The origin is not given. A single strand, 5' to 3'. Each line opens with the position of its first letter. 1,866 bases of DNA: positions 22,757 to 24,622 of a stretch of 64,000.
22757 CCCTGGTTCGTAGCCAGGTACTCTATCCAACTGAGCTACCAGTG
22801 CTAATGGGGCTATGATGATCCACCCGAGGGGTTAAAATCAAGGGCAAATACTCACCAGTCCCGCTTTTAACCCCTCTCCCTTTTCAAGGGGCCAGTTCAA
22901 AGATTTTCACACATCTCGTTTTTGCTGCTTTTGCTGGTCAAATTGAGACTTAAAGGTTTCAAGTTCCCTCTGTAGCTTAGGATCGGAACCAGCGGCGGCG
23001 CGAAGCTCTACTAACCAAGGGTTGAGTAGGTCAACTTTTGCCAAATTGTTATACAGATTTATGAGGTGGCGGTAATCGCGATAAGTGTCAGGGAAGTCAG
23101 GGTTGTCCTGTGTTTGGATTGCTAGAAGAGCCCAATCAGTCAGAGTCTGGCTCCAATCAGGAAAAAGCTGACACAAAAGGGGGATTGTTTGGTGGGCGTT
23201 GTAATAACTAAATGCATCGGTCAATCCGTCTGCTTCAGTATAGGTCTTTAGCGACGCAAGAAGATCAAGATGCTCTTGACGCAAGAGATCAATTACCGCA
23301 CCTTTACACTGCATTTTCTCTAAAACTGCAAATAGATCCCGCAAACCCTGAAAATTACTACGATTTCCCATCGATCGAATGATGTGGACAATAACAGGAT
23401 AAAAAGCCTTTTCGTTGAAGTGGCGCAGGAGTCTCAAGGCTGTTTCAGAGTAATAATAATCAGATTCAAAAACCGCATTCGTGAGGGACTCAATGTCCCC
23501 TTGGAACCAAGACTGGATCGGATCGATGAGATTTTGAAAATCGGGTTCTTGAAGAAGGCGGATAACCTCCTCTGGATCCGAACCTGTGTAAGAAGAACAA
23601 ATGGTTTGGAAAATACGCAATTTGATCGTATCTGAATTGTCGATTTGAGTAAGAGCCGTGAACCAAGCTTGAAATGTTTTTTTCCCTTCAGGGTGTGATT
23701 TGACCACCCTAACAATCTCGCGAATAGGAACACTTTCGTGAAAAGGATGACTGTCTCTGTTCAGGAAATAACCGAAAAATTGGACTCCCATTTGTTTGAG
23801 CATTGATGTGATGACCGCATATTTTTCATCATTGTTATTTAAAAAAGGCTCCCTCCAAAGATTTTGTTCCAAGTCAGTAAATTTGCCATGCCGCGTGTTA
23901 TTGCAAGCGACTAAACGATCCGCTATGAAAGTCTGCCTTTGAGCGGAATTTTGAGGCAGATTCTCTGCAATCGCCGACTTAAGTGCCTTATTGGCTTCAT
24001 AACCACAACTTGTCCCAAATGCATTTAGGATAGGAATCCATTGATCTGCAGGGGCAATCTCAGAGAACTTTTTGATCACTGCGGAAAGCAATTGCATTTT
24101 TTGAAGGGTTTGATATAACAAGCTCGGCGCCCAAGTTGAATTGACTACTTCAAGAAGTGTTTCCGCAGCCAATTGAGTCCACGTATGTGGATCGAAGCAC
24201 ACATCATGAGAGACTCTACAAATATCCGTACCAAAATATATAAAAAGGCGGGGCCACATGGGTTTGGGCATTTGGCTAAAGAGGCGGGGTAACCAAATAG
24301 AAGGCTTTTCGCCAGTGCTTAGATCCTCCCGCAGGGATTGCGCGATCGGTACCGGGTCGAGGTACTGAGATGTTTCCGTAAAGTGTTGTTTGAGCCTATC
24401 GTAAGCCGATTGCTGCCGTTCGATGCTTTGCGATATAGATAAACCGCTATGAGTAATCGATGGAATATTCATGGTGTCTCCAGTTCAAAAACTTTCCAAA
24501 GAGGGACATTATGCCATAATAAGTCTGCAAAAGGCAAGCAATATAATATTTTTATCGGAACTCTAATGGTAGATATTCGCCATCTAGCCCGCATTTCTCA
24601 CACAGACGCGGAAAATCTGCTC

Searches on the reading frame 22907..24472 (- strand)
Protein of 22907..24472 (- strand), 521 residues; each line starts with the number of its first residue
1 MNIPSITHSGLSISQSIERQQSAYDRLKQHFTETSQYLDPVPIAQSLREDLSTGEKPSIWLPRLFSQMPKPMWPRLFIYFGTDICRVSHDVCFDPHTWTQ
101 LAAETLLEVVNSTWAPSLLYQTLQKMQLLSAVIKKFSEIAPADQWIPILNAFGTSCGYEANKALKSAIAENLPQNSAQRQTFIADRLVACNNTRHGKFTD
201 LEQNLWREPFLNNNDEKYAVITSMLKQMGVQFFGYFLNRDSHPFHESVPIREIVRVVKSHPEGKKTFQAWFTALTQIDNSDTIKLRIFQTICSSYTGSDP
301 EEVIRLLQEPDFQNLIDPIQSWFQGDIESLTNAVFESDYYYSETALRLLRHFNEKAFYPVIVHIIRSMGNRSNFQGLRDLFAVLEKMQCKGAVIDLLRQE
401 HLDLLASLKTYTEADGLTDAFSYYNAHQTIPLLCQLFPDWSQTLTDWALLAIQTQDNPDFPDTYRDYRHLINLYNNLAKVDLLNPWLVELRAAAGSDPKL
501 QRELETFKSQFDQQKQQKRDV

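Call 47: search_protein_families(library=pfam, proteins=[window:22907-24472:-], max_evalue=0.01)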
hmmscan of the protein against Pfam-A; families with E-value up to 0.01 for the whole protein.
window:22907-24472:- (521 aa): 0 families

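Call 76: search_protein_families(library=ncbifam, proteins=[window:22907-24472:-], max_evalue=0.01)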
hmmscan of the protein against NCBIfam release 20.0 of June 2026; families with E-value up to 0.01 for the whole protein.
window:22907-24472:- (521 aa): 1 family
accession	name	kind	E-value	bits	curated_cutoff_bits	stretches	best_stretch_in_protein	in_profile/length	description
NF007244.0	PRK09687.1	equivalog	0.0055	16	275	0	420-460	152-195/285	putative lyase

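Call 77: search_protein_families(library=padloc, proteins=[window:22907-24472:-], max_evalue=0.01)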
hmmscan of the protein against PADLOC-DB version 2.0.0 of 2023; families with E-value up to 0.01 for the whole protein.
window:22907-24472:- (521 aa): 0 families
